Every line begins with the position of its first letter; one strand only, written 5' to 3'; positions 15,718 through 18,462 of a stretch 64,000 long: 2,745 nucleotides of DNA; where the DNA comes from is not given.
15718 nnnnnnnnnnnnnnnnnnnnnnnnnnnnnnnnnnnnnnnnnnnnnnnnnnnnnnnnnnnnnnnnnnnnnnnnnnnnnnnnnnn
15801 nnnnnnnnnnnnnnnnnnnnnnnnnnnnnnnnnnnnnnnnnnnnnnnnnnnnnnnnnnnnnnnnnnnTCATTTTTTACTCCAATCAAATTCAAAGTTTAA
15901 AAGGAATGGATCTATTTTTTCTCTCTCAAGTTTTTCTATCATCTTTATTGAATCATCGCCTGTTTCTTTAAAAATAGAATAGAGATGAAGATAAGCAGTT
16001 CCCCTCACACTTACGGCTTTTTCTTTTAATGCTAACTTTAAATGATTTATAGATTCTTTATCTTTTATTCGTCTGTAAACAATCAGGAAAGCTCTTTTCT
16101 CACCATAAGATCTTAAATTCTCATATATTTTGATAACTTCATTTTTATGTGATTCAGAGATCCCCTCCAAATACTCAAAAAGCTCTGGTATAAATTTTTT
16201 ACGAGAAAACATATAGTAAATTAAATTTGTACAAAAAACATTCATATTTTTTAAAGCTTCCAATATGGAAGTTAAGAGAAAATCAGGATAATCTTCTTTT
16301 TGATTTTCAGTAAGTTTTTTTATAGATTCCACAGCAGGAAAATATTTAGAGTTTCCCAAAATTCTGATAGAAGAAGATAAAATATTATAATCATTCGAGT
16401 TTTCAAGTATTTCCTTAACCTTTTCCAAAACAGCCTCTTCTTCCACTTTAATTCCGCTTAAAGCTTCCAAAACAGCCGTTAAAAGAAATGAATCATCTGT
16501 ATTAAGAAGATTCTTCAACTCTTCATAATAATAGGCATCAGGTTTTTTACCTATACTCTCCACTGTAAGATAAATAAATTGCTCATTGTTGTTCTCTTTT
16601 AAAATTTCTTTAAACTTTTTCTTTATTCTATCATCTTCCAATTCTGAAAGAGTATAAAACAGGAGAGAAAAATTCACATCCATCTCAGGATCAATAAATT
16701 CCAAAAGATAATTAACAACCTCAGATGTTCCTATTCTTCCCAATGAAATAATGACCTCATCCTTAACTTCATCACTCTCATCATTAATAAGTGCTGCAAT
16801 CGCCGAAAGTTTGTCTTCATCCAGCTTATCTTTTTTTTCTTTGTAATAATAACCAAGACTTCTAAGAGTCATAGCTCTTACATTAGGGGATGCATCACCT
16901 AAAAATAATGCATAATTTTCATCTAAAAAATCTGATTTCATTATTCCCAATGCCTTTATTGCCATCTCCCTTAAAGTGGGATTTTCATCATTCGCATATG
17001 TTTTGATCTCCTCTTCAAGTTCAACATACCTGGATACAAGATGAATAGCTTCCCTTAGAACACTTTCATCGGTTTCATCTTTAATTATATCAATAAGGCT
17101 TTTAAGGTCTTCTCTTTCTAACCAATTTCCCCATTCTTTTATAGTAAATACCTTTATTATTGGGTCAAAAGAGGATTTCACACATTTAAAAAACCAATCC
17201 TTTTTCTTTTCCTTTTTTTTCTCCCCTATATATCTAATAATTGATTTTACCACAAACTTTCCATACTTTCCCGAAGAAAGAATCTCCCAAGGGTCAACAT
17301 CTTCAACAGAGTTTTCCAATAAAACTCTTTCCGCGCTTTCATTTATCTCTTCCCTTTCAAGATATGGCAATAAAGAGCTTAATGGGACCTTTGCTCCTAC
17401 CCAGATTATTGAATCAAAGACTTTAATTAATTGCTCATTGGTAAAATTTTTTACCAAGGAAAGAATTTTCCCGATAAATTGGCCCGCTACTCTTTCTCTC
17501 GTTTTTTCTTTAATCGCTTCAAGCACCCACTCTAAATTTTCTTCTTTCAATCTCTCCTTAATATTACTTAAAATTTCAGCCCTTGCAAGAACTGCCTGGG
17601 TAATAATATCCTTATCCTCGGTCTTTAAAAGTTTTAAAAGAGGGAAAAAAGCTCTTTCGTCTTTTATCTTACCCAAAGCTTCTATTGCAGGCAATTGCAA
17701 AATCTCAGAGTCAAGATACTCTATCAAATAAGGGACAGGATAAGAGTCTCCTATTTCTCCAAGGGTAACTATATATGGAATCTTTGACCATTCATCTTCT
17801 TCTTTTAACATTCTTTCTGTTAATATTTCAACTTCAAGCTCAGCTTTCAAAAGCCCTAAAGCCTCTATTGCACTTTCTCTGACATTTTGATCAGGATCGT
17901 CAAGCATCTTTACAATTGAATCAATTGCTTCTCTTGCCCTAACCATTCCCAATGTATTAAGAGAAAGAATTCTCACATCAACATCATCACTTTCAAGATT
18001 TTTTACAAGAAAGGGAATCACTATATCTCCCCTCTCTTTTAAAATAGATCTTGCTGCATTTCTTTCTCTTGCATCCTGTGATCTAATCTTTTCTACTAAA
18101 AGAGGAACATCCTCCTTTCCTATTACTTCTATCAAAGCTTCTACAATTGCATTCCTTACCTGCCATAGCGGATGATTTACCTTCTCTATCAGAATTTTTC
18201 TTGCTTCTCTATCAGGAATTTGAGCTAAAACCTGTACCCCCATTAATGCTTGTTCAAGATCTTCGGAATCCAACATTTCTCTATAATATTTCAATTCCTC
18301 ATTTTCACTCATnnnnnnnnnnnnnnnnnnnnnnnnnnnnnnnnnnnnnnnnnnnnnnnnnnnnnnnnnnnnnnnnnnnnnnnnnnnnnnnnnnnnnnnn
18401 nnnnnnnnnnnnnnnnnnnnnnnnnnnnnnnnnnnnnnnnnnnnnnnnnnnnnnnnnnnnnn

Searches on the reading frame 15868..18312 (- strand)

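Call 8: search_protein_families(library=pfam, proteins=[window:15868-18312:-], max_evalue=0.001)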
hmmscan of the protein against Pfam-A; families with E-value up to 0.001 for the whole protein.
window:15868-18312:- (814 aa): 8 families
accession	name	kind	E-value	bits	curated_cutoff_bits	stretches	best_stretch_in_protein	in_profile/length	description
PF13646.12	HEAT_2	-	3.3e-59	197.6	27.7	6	99-174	1-77/88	HEAT repeats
PF02985.28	HEAT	-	6.9e-21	72.8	23.5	0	130-153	2-25/31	HEAT repeat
PF03130.22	HEAT_PBS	-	3.4e-14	52.2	20.9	0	209-230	5-26/27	PBS lyase HEAT-like repeat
PF13513.12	HEAT_EZ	-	2.4e-12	47.5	27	0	127-154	27-54/55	HEAT-like repeat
PF21581.3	SCD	-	2.7e-05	24.8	27.5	0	473-531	2-62/75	Stromalin conservative domain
PF12717.13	Cnd1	-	9.4e-05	23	26.4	0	117-156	47-86/162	non-SMC mitotic condensation complex subunit 1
PF00514.29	Arm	-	0.00038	20.8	20.6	0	129-153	13-37/41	Armadillo/beta-catenin-like repeat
PF25786.1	HEAT_GCN1_C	-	0.00042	20.8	27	0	477-527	42-94/151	GCN1-like, C-terminal HEAT repeats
